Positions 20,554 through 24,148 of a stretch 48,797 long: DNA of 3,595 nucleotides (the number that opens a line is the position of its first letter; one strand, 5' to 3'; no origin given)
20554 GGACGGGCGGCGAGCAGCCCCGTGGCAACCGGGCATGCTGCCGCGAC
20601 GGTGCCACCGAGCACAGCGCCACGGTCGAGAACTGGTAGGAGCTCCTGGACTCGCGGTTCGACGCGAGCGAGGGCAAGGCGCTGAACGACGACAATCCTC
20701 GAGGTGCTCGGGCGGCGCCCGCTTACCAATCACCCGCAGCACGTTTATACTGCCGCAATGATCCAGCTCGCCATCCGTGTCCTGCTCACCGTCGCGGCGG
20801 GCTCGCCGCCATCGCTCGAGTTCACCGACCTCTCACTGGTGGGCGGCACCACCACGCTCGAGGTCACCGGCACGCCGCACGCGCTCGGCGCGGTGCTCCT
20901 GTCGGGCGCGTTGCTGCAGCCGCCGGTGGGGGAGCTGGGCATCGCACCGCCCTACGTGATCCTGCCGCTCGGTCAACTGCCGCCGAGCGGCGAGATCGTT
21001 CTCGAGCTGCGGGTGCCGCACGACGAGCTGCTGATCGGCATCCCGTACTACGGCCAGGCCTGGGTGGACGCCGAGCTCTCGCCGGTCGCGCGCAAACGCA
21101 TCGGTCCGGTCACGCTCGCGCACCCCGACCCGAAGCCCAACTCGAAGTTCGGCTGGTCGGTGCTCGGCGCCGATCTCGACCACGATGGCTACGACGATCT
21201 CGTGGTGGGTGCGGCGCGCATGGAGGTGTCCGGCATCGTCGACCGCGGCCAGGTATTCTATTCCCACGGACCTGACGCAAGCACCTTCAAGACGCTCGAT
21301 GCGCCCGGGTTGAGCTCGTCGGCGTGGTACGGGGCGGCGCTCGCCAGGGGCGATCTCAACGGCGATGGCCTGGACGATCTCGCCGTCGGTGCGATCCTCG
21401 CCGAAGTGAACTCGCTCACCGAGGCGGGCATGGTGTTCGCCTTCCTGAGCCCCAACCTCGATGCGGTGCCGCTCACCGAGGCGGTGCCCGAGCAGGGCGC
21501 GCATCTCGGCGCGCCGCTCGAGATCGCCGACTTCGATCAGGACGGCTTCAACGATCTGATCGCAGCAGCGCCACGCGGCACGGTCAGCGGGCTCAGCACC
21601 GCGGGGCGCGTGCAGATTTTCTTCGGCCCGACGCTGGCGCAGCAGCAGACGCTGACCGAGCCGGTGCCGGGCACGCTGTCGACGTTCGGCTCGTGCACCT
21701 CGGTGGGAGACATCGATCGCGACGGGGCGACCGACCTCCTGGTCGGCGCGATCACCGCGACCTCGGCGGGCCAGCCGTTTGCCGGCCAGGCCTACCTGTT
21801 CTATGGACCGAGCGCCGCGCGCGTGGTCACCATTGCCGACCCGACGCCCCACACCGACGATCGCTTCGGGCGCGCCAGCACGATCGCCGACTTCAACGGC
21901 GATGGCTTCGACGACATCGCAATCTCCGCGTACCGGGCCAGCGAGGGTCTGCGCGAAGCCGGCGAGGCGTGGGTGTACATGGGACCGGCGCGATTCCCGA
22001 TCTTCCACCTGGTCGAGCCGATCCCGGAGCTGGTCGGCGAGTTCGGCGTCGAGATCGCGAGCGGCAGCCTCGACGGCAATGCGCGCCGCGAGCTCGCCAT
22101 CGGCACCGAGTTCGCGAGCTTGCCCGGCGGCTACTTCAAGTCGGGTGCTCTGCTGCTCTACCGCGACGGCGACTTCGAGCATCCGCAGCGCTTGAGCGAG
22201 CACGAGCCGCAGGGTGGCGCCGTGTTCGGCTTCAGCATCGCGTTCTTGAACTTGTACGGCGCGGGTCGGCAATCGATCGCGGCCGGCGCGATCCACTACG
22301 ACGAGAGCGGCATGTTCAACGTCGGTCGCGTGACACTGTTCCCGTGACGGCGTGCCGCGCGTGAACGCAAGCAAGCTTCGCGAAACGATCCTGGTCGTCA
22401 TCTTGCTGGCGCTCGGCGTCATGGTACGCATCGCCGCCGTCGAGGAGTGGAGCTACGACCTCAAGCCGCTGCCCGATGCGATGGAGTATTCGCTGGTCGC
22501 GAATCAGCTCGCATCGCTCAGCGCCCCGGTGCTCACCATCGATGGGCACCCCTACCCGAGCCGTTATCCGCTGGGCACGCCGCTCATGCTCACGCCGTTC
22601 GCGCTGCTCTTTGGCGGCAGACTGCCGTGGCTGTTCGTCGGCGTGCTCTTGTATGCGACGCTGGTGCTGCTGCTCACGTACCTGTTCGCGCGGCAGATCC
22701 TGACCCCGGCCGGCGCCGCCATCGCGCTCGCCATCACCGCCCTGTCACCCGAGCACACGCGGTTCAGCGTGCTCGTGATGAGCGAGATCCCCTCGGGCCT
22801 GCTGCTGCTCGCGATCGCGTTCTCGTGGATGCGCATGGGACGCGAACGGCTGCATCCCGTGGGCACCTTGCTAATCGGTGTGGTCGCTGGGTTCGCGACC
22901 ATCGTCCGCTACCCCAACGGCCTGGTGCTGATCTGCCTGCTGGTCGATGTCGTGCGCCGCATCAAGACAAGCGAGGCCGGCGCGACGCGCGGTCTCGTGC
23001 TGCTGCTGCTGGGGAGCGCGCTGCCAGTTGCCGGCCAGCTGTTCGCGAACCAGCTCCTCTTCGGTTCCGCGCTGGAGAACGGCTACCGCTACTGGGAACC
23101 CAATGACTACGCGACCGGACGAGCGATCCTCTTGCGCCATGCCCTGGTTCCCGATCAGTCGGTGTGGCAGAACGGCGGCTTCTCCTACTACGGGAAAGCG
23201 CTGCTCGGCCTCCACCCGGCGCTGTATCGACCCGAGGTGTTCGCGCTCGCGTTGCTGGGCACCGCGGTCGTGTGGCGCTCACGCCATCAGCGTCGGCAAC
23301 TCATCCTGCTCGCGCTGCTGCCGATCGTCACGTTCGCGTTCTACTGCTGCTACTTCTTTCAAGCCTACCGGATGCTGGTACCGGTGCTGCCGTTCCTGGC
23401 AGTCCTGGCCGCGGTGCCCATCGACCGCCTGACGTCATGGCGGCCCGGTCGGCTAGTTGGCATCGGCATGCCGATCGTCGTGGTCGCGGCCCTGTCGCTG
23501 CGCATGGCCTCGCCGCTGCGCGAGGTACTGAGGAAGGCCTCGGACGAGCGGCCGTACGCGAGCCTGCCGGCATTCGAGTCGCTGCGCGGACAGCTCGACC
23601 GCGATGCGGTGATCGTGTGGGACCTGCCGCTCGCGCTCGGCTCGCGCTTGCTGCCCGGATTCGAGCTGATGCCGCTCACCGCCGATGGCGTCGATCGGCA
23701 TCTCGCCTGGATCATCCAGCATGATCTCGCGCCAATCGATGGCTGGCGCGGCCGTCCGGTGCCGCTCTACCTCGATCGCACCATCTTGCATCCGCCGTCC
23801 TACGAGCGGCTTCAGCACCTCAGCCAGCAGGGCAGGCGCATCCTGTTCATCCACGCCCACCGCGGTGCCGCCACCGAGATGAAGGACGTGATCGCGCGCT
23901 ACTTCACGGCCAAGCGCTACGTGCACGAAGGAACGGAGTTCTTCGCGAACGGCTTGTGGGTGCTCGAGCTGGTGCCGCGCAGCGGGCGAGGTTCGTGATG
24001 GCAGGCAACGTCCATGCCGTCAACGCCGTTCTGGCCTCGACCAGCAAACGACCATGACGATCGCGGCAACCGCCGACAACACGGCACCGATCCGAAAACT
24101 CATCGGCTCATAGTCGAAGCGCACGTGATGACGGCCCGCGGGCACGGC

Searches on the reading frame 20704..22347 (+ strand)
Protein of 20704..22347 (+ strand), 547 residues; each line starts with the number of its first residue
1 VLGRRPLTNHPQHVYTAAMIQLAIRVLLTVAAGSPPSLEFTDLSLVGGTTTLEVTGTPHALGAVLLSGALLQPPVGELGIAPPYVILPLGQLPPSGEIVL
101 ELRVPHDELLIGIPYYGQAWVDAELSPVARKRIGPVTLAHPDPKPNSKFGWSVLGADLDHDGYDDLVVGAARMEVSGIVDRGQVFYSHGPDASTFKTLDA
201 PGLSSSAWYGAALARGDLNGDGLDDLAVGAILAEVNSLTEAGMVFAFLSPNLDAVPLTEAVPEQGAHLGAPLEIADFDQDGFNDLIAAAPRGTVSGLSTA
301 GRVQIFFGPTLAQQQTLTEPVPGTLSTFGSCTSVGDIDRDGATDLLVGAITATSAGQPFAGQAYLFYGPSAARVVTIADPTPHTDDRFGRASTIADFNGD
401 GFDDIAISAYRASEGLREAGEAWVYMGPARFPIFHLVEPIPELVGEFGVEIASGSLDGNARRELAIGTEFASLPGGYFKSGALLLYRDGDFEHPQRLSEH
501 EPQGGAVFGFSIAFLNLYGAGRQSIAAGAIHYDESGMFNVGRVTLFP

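Call 7: search_protein_families(library=pfam, proteins=[window:20704-22347:+], max_evalue=0.01)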
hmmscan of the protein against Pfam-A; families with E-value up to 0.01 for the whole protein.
window:20704-22347:+ (547 aa): 3 families
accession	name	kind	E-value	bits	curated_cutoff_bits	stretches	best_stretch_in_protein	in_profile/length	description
PF01839.29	FG-GAP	-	3.2e-38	129.5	22.1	5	388-425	1-37/37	FG-GAP repeat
PF13517.12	FG-GAP_3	-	2.4e-17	63.7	26.9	2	276-347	1-61/61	FG-GAP-like repeat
PF14312.12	FG-GAP_2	-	0.0066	17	23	0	340-366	25-49/49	FG-GAP repeat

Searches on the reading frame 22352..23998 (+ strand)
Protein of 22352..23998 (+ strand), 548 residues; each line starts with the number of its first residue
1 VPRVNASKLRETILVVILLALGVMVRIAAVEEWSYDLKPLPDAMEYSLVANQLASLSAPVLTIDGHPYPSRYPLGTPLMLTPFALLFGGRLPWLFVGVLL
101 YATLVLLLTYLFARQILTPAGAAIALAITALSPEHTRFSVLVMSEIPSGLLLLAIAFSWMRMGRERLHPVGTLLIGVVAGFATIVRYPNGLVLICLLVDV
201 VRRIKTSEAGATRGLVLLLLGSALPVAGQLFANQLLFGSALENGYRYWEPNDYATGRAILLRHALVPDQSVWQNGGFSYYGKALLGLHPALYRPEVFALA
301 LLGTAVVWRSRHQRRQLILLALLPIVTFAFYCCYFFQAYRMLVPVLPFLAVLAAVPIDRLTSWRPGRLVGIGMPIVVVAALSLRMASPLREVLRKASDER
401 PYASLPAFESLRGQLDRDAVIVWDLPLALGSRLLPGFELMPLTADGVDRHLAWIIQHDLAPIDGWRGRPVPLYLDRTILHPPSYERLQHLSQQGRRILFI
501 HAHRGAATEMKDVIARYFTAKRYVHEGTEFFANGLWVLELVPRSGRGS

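Call 7: search_protein_families(library=pfam, proteins=[window:22352-23998:+], max_evalue=0.01)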
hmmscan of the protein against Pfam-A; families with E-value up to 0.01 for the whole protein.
window:22352-23998:+ (548 aa): 1 family
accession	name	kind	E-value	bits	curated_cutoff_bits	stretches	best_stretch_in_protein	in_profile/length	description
PF13231.12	PMT_2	-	8.5e-07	29.8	26.1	1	73-203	3-136/160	Dolichyl-phosphate-mannose-protein mannosyltransferase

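Call 26: search_protein_families(library=ncbifam, proteins=[window:22352-23998:+], max_evalue=0.01)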
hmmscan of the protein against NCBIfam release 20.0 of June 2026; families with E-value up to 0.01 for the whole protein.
window:22352-23998:+ (548 aa): 1 family
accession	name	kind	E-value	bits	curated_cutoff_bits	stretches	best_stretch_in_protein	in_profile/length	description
NF047440.1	LA3751_2_3_fam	subfamily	2.8e-05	23.2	200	1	60-247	69-252/460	LA_3751/LA_3752 family putative glycosyltransferase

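Call 84: list_cluster_members(proteins=[P0003, P0241, P0001, window:22352-23998:+, window:31169-31699:-, window:31744-32985:+, window:48023-48709:-, window:175-1869:+])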
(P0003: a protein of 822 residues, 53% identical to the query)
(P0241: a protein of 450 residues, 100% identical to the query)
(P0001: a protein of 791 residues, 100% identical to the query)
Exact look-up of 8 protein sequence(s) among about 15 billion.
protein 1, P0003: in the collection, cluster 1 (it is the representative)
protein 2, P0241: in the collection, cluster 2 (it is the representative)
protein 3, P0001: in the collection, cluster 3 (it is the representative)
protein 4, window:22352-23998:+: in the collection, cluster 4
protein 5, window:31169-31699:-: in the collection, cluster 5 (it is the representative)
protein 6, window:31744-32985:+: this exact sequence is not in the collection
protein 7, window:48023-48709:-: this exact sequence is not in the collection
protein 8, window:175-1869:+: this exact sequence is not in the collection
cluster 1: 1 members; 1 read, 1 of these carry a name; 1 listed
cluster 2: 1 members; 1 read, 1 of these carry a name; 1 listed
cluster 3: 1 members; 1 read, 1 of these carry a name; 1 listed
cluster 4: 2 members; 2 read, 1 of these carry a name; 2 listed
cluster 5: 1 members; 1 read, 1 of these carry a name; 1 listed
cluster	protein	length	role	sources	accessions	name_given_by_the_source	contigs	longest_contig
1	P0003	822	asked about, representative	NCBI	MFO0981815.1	MAG: hypothetical protein U1E76_08755 [Planctomycetota bacterium]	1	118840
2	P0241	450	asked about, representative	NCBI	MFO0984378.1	MAG: hypothetical protein U1E76_22075 [Planctomycetota bacterium]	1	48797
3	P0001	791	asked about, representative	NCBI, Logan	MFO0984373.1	MAG: YfhO family protein [Planctomycetota bacterium]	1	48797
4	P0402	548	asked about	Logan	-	-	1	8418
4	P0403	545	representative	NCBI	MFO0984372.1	MAG: glycosyltransferase family 39 protein [Planctomycetota bacterium]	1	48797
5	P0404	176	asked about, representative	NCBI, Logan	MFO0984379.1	MAG: hypothetical protein U1E76_22080 [Planctomycetota bacterium]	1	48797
